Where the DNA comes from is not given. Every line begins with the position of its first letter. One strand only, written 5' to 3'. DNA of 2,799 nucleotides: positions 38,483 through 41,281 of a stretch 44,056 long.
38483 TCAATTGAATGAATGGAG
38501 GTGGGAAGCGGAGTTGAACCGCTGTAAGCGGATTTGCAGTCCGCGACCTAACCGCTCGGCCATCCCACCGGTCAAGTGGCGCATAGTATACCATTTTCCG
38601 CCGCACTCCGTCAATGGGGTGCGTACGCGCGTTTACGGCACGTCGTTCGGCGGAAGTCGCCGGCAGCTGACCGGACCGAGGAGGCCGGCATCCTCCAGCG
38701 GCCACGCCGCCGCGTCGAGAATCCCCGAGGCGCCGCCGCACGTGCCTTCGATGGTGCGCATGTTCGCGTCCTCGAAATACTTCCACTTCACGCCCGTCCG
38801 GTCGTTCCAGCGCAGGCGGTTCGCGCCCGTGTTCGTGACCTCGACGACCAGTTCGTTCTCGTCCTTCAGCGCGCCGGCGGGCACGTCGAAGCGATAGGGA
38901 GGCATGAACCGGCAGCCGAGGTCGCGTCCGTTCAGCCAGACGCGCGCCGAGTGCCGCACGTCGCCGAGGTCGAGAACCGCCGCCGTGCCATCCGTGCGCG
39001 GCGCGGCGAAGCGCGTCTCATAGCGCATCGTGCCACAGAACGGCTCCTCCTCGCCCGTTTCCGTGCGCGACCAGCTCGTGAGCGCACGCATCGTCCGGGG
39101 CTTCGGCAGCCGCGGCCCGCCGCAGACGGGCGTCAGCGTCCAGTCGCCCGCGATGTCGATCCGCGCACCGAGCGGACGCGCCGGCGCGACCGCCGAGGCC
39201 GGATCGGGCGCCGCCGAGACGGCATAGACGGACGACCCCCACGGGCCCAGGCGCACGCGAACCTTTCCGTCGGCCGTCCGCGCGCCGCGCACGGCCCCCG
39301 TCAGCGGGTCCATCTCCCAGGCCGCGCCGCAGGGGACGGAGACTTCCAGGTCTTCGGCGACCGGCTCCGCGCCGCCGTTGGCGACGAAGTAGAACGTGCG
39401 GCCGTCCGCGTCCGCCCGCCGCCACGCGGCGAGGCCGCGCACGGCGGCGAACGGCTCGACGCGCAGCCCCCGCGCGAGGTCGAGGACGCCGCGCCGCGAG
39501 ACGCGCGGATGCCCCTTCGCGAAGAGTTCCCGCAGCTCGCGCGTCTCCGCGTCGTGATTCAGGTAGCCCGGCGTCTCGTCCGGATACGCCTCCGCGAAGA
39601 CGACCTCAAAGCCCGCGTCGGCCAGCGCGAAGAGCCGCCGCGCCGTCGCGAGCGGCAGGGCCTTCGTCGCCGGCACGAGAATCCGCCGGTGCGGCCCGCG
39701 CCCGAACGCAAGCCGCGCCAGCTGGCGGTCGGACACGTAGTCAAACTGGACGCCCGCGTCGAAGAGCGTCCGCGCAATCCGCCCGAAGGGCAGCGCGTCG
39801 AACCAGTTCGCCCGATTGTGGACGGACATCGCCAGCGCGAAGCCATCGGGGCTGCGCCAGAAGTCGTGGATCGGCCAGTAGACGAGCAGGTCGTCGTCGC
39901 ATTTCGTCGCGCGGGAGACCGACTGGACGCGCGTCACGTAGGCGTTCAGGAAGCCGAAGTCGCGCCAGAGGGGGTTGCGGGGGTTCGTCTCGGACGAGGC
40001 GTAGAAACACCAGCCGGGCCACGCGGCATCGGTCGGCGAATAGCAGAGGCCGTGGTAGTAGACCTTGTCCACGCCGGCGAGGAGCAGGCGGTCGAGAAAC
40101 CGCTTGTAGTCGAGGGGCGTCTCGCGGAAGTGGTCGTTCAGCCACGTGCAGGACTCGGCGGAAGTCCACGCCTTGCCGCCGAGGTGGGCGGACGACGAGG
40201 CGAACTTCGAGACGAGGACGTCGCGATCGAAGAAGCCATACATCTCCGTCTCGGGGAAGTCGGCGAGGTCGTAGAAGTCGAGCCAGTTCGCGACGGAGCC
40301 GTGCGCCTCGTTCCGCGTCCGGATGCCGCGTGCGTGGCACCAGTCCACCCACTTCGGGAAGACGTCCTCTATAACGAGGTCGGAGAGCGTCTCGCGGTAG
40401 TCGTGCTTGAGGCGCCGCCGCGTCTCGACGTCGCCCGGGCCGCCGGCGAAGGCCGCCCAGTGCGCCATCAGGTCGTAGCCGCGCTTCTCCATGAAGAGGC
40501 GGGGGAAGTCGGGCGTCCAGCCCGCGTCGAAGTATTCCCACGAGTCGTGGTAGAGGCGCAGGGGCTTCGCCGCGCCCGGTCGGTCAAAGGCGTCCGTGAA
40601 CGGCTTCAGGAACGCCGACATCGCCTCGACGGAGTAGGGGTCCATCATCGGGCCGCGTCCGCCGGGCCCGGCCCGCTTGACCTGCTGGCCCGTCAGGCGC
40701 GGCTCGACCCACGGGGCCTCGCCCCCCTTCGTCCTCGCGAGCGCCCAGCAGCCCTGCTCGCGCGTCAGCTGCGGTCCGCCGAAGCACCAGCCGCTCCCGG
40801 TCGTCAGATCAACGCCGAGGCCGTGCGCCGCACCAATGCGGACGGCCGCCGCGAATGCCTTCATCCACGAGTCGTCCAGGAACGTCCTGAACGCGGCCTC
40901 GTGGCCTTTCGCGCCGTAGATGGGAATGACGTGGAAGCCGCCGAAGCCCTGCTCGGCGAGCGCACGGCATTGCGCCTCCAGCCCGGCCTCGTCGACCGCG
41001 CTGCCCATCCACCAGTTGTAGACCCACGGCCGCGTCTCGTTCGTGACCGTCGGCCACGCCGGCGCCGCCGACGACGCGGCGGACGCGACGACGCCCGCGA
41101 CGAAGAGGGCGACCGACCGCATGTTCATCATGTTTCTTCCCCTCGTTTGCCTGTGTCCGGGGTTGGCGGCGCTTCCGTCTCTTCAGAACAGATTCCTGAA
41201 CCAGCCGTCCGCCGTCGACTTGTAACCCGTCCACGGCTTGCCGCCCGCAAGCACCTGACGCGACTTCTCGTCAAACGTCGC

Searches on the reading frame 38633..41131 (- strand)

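Call 41: search_protein_families(library=pfam, proteins=[window:38633-41131:-], max_evalue=0.01)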
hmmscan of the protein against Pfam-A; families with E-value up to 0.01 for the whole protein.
window:38633-41131:- (832 aa): 3 families
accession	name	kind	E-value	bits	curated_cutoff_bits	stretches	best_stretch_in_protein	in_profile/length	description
PF17132.9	Glyco_hydro_106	-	1.2e-32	113.8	29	2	146-414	251-537/743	alpha-L-rhamnosidase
PF22666.2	Glyco_hydro_2_N2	-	0.00054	20.5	27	1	702-790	50-141/167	Glycosyl hydrolase 2 galactose-binding domain-like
PF13364.12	BetaGal_ABD2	-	0.0077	17.4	23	0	685-769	18-110/112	Beta-galactosidase second all-beta domain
